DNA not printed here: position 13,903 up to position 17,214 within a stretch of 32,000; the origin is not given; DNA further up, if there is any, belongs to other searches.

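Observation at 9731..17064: Three-gene operon coupling a PHP/ABC-ATPase to a type III-like Mod-Res pair: candidate composite defence system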

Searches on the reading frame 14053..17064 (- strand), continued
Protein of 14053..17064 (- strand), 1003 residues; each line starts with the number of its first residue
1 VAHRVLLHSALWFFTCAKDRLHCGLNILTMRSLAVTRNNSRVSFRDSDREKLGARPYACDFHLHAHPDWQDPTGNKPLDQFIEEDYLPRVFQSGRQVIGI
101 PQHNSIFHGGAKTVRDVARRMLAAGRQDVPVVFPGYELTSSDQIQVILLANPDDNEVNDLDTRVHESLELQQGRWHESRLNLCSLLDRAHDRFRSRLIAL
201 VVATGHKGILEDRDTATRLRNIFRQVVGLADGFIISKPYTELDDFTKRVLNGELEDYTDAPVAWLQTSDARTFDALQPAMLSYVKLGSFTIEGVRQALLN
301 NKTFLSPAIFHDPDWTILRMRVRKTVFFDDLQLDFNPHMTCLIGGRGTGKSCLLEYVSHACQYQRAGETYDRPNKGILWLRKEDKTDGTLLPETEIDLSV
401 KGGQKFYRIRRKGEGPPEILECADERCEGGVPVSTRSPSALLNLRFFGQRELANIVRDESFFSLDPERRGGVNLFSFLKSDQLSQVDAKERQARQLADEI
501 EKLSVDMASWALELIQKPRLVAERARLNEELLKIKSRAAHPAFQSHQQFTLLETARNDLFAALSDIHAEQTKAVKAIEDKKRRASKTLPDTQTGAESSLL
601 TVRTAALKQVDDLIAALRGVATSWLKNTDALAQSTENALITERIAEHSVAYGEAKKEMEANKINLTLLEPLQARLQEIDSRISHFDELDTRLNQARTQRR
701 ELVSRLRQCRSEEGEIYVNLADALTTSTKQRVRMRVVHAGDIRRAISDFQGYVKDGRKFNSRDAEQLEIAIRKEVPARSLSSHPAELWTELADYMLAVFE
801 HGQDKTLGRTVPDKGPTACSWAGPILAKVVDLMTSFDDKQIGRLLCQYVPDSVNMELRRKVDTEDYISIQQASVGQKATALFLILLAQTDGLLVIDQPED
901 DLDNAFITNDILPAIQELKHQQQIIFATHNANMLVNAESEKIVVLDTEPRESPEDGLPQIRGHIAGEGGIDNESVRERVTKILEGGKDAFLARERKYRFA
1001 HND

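Call 60: search_dna_similar(query=window:14053-16962:-, collection=plasmids, mode=protein, max_rows=25)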
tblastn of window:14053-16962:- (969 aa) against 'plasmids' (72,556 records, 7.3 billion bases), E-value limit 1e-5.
Records with a match: 1118; places in all: 1168; records where one place covers at least 80% of the query: 12.
Best place of each record, by identity: <60% 1118.
By first word of the organism name: Escherichia 353; Klebsiella 338; Enterobacter 53; Piscirickettsia 34; Salmonella 32; Citrobacter 28; Serratia 21; Raoultella 18; Yersinia 17; Pseudomonas 17; and 66 more.
By predicted mobility (MOB-suite, as given by PLSDB): conjugative 808; non-mobilizable 195; mobilizable 115.
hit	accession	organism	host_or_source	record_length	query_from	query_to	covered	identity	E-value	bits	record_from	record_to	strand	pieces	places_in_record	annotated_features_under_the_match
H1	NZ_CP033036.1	Agrobacterium fabrum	-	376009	19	965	98%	26.4%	8e-48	194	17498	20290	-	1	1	TrlF family AAA-like ATPase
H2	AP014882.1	Acetobacter pasteurianus NBRC 101655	-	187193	62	965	93%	25.8%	6e-32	143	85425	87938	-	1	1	hypothetical protein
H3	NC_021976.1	Acetobacter pasteurianus 386B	-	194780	62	965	93%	25.8%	6e-32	143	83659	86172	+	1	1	TrlF family AAA-like ATPase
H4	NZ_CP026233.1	Citrobacter freundii complex sp. CFNIH4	-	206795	49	965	95%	24.9%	1e-31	142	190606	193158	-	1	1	TrlF family AAA-like ATPase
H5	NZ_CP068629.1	Vibrio parahaemolyticus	Penaeus vannamei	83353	97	965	90%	26.2%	4e-35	153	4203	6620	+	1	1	TrlF family AAA-like ATPase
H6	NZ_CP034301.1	Vibrio parahaemolyticus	Penaeus vannamei,AHPND infected ...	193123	97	965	90%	26.2%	4e-35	153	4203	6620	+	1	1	TrlF family AAA-like ATPase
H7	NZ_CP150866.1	Vibrio parahaemolyticus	cell culture,seafood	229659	97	965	90%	26.2%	4e-35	153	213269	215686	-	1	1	TrlF family AAA-like ATPase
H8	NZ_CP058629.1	Chitinibacter bivalviorum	Anodonta arcaeformis,Mono-bacterial ...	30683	53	965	94%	24.7%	1e-36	158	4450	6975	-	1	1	TrlF family AAA-like ATPase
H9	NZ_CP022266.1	Xanthomonas citri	Cowpea,cell culture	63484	53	965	94%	24.5%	5e-34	149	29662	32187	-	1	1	TrlF family AAA-like ATPase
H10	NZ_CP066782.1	Comamonas fluminis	Fresh water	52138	53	965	94%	24.4%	5e-33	146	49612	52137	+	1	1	none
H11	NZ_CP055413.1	Klebsiella grimontii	culture,Wastewater effluent sample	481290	50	966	95%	23.7%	7e-30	136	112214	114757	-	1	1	TrlF family AAA-like ATPase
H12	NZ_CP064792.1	Halapricum desulfuricans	Elton hypersaline lake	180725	19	963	98%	22.1%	3e-24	118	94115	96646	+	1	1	TrlF family AAA-like ATPase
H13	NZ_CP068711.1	Burkholderia thailandensis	soil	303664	234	964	75%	26.8%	9e-30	136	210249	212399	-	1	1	TrlF family AAA-like ATPase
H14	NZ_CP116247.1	Nitratidesulfovibrio vulgaris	swine finishing facility waste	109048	18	964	79%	24.8%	6e-16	156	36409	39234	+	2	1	TrlF family AAA-like ATPase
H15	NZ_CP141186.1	Hymenobacter sp. GOD-10R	single cell,Crepidiastrum sonchifolium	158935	19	965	69%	27.6%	4e-24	207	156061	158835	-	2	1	none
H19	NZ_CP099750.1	Klebsiella pneumoniae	Homo sapiens,Rectal swab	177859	19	963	57%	27.1%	4e-14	151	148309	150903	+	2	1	TrlF family AAA-like ATPase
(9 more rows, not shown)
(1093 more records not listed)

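Call 61: get_annotated_region(hit=H19, flank=7000)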
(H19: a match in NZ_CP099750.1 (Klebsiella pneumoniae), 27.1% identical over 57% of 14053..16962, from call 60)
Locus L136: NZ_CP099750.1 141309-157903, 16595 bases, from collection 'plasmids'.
description: Klebsiella pneumoniae strain 806883-10-2019 plasmid pJEF1-OXA-181_806883-10-2019, complete sequence
organism: Klebsiella pneumoniae (NCBI taxid 573)
taxonomy: Bacteria; Pseudomonadota; Gammaproteobacteria; Enterobacterales; Enterobacteriaceae; Klebsiella; Klebsiella pneumoniae
host: -; source: Homo sapiens,Rectal swab; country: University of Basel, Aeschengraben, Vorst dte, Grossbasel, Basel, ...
typing (MOB-suite, as given by PLSDB): conjugative; replicon IncC,rep_cluster_1254; relaxase MOBH,MOBH; mating-pair formation MPF_F
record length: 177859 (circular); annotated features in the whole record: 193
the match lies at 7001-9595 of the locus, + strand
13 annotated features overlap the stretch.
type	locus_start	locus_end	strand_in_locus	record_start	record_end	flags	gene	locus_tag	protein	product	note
CDS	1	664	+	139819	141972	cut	-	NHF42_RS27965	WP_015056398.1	DDE-type integrase/transposase/recombinase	-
CDS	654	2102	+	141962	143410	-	-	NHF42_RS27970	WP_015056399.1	ATP-binding protein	-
CDS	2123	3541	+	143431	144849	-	-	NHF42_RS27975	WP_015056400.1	TnsD family Tn7-like transposition protein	-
CDS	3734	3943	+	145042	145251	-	-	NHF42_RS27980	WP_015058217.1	helix-turn-helix domain-containing protein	-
CDS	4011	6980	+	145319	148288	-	-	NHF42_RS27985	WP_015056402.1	type I restriction endonuclease subunit R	-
CDS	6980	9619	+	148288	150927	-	-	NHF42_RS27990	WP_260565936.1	TrlF family AAA-like ATPase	-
CDS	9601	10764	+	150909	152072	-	-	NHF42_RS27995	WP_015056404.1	RNA-binding domain-containing protein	-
CDS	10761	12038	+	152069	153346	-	-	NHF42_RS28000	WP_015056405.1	restriction endonuclease subunit S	GO:0006304 - DNA modification [Evidence IEA]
CDS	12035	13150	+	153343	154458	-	-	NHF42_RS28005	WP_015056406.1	AAA family ATPase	-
CDS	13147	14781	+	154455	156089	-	-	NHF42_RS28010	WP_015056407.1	type I restriction-modification system subunit M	GO:0006306 - DNA methylation [Evidence IEA]; GO:0009307 - DNA restriction-modification system [Evidence IEA]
CDS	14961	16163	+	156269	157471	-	-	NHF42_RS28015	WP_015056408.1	hypothetical protein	-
CDS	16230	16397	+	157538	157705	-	-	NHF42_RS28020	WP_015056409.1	hypothetical protein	-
CDS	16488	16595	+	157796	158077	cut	-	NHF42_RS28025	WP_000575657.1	hypothetical protein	-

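Call 62: get_annotated_region(hit=H1, flank=7000)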
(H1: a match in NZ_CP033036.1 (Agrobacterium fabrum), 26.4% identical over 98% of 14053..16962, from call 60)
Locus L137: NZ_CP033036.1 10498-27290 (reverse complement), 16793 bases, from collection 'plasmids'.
description: Agrobacterium fabrum strain 12D13 plasmid pAt12D13a, complete sequence
organism: Agrobacterium fabrum (NCBI taxid 1176649)
taxonomy: Bacteria; Pseudomonadota; Alphaproteobacteria; Hyphomicrobiales; Rhizobiaceae; Agrobacterium; Agrobacterium fabrum
host: -; source: -; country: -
typing (MOB-suite, as given by PLSDB): non-mobilizable
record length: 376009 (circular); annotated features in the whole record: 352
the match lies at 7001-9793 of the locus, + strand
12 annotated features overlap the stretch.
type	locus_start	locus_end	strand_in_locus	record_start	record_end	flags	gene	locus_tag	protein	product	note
CDS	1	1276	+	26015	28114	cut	-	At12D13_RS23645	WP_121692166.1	hypothetical protein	-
CDS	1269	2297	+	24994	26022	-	-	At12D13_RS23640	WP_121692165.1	hypothetical protein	-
CDS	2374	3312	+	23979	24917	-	thyX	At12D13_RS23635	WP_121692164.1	FAD-dependent thymidylate synthase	GO:0009265 - 2'-deoxyribonucleotide biosynthetic process [Evidence IEA]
CDS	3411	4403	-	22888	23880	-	-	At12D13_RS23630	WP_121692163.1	DUF4238 domain-containing protein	-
CDS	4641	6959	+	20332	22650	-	-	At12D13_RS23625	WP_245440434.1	restriction endonuclease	GO:0009307 - DNA restriction-modification system [Evidence IEA]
CDS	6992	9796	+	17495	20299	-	-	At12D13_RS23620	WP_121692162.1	TrlF family AAA-like ATPase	-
CDS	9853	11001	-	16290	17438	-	-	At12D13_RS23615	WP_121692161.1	RHE_PE00001 family protein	-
CDS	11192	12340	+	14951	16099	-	-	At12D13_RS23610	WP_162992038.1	site-specific integrase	GO:0015074 - DNA integration [Evidence IEA]; GO:0006310 - DNA recombination [Evidence IEA]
CDS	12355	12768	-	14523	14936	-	-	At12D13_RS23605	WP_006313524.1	type II toxin-antitoxin system VapC family toxin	-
CDS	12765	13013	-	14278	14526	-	-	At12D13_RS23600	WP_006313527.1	type II toxin-antitoxin system VapB family antitoxin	-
CDS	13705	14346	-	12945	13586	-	-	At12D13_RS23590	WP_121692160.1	DsbA family protein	-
CDS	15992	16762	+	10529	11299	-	-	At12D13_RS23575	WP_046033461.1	DUF72 domain-containing protein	-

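Call 63: predict_structure(alignment_id=A1)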
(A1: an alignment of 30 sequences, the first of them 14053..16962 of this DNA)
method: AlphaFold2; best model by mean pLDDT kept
length: 969 residues; sequences in the alignment: 30
mean_pLDDT: 86.7   pTM: 0.70
mean pLDDT of the five models: 86.7, 85.6, 83.0, 82.8, 82.7
residues with pLDDT >= 90: 440; 70-90: 470; 50-70: 49; < 50: 10
segments of 3 or more residues with pLDDT < 50: 1-6, 966-969
pLDDT, mean of each block of 10 residues (from residue 1): 55 88 95 90 94 95 93 90 94 93 93 95 92 79 88 93 94 88 89 93 92 94 91 94 91 91 89 90 93 90 94 89 87 58 66 78 92 92 91 84 80 84 81 65 73 90 96 94 90 85 74 81 86 88 87 75 84 91 90 89 88 85 72 79 88 93 96 93 91 90 86 86 85 92 84 91 93 83 87 90 92 88 85 90 90 82 84 83 87 88 90 87 86 88 87 80 49
secondary structure, 60 per line:
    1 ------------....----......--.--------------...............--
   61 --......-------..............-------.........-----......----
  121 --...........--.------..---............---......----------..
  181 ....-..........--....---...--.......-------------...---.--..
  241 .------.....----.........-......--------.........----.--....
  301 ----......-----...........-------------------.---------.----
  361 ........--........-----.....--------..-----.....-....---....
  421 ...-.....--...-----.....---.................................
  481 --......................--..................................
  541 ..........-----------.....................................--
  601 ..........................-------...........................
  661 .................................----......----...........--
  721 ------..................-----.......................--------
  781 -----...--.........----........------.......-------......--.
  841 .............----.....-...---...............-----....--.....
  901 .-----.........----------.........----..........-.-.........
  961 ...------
elements in order (helices of 4 or more, strands of 3 or more residues): H13-16 E21-26 H44-58 E63-68 H76-89 E97-105 E111-116 H123-133 H148-159 E163-168 H179-184 H186-195 E198-201 H210-216 E230-232 E248-252 H257-265 H267-270 E281-289 E297-300 E305-310 H316-326 E361-368 E371-378 E384-388 H404-408 E410-413 H417-423 H425-428 H440-444 H448-480 H483-504 H507-550 H562-598 H601-626 H634-693 E698-703 H708-718 H727-744 H750-772 H791-799 H804-811 E818-824 E832-834 H840-853 E858-862 H870-884 E890-893 H897-901 E907-915 E926-934 H939-948 H952-963

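Call 65: fold_search(model_id=the predicted structure, library=pdb)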
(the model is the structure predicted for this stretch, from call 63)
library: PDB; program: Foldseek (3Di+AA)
matches with E <= 10: 1215; with E <= 0.001: 156
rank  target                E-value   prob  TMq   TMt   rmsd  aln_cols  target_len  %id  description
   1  7nyw_A                1.4e-11  1.00  0.22  0.29  25.7       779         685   13  Cryo-EM structure of the MukBEF-MatP-DNA head module (released 2021-07-07)
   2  5xei                  3.6e-10  1.00  0.24  0.40  27.4       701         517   11  Crystal structure of the Smc head domain with a coiled coil and joint derived from Pyrococcus yayanosii (released 2017-06-07)
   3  8dk2_D                5.0e-10  1.00  0.20  0.26  43.0       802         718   13  CryoEM structure of Pseudomonas aeruginosa PA14 JetABC in an unclamped state trapped in ATP dependent dimeric form (released 2022-10-05)
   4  7zr1_C                6.7e-10  1.00  0.18  0.22  75.4       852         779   13  Chaetomium thermophilum Mre11-Rad50-Nbs1 complex bound to ATPyS (composite structure) (released 2023-01-11)
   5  9qxx_A                7.7e-10  1.00  0.21  0.26  41.0       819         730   12  JetABC DNA loaded state dimer (released 2025-10-01)
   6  9gm9_A                7.7e-10  1.00  0.20  0.19  34.1      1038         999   11  MukBEF in a DNA capture state (released 2025-03-26)
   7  7nyw_B                8.9e-10  1.00  0.21  0.23  39.2       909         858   12  Cryo-EM structure of the MukBEF-MatP-DNA head module (released 2021-07-07)
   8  9qxt_A                9.8e-10  1.00  0.22  0.28  40.6       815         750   13  E. coli JetABC dimer in the DNA boarding-holding state (released 2025-10-01)
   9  9f5w_B                2.4e-09  1.00  0.25  0.41  27.4       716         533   12  Human condensin II - M18BP1 complex (released 2025-07-02)
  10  8dk2_C                2.4e-09  1.00  0.19  0.24  42.7       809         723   13  CryoEM structure of Pseudomonas aeruginosa PA14 JetABC in an unclamped state trapped in ATP dependent dimeric form (released 2022-10-05)
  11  8q72_A                7.2e-09  1.00  0.20  0.25  41.7       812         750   13  E. coli plasmid-borne JetABCD(E248A) core in a cleavage-competent state (released 2024-01-31)
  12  6yvv_B                7.5e-09  1.00  0.26  0.46  19.5       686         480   12  Condensin complex from S.cerevisiae ATP-free apo bridged state (released 2020-07-15)
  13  7zr1_D                7.9e-09  1.00  0.19  0.23  79.0       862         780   12  Chaetomium thermophilum Mre11-Rad50-Nbs1 complex bound to ATPyS (composite structure) (released 2023-01-11)
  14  9qxu_B                8.3e-09  1.00  0.19  0.24  41.3       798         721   13  JetABC DNA loaded state monomer (open) (released 2025-10-01)
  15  9qxx_B                1.1e-08  1.00  0.20  0.24  41.4       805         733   10  JetABC DNA loaded state dimer (released 2025-10-01)
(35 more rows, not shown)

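Call 68: search_protein_families(library=pfam, proteins=[L091:6508-9900:+, L091:14060-17377:+, L048:6695-9976:+, L058:12936-15671:+, L012:3625-5076:+, L012:5073-5504:+, L001:10956-11411:+, L001:11408-11767:+, L046:4357-7017:+, L019:5023-7185:+], max_evalue=0.001)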
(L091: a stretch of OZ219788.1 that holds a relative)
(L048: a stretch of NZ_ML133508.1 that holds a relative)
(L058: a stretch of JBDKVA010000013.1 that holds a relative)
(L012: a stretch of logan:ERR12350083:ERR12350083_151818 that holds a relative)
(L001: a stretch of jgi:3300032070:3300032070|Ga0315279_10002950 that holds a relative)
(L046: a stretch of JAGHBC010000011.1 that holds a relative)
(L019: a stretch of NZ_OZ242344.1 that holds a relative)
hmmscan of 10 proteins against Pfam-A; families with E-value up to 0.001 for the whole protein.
L091:6508-9900:+ (1130 aa): 4 families
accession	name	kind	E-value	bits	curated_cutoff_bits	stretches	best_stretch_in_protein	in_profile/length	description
PF06634.17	DUF1156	-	6.4e-18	65.1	24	1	71-120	2-52/73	Protein of unknown function (DUF1156)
PF01555.25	N6_N4_Mtase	-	0.00042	20.8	26.7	0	693-796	2-56/221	DNA methylase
PF01170.24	UPF0020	-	0.00053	20.2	22.3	0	188-214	31-57/197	RMKL-like, methyltransferase domain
PF03602.21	Cons_hypoth95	-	0.00053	20.1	24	0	184-224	40-81/182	Conserved hypothetical protein 95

L091:14060-17377:+ (1105 aa): 1 family
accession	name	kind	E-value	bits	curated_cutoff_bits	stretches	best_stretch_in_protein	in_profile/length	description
PF04465.17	DUF499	-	1.5e-15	56.6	23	1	184-385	70-268/1024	Protein of unknown function (DUF499)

L048:6695-9976:+ (1093 aa): 4 families
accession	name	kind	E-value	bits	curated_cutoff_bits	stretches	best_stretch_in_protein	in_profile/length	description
PF07669.17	Eco57I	-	4.2e-35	121.8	25.3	1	528-724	1-171/171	Eco57I restriction-modification methylase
PF02384.22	N6_Mtase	-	2.5e-11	43.9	20.4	1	621-741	123-234/311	N-6 DNA Methylase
PF04313.20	HSDR_N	-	9.4e-07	29.3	25.1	1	110-214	6-192/198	Type I restriction enzyme R protein N terminus (HSDR_N)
PF20473.4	MmeI_Mtase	-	0.00022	20.9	27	1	463-644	18-156/259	MmeI, DNA-methyltransferase domain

L058:12936-15671:+ (911 aa): 3 families
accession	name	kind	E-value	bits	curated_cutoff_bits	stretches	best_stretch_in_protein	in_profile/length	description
PF02384.22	N6_Mtase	-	2.9e-26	93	20.4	1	351-670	3-264/311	N-6 DNA Methylase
PF07669.17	Eco57I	-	1.4e-09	38.7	25.3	1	516-615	69-165/171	Eco57I restriction-modification methylase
PF13588.12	HSDR_N_2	-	2.3e-08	34.5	25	1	59-123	2-63/110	Type I restriction enzyme R protein N terminus (HSDR_N)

L012:3625-5076:+ (483 aa): 1 family
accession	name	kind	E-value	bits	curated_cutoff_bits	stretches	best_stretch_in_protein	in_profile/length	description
PF00474.23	SSF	-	0.00065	19.1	22.8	1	125-207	85-164/406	Sodium:solute symporter family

L012:5073-5504:+ (143 aa): 0 families

L001:10956-11411:+ (151 aa): 0 families

L001:11408-11767:+ (119 aa): 0 families

L046:4357-7017:+ (886 aa): 6 families
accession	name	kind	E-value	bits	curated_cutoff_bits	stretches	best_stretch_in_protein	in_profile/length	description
PF00133.28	tRNA-synt_1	-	4.2e-141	470.9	22.7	1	18-564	2-413/414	tRNA synthetases class I (I, L, M and V)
PF08264.19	Anticodon_1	-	1.5e-42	145.4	25.1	1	611-758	1-146/148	Anticodon-binding domain of tRNA ligase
PF09334.17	tRNA-synt_1g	-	1.2e-19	70.8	20.1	2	359-570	181-372/391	tRNA synthetases class I (M)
PF10458.14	Val_tRNA-synt_C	-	4.2e-15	56.2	25.9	1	821-885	1-65/66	Valyl tRNA synthetase tRNA binding arm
PF13603.12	tRNA-synt_1_2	-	2.5e-11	43.8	25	1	244-304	86-146/185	Leucyl-tRNA synthetase, editing domain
PF01406.26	tRNA-synt_1e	-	0.00044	20.1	27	0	512-570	240-297/301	tRNA synthetases class I (C) catalytic domain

L019:5023-7185:+ (720 aa): 1 family
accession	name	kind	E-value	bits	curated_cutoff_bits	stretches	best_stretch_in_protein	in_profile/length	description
PF01935.23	DUF87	-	9.2e-11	42.7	23.2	1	238-304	8-68/220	Helicase HerA, central domain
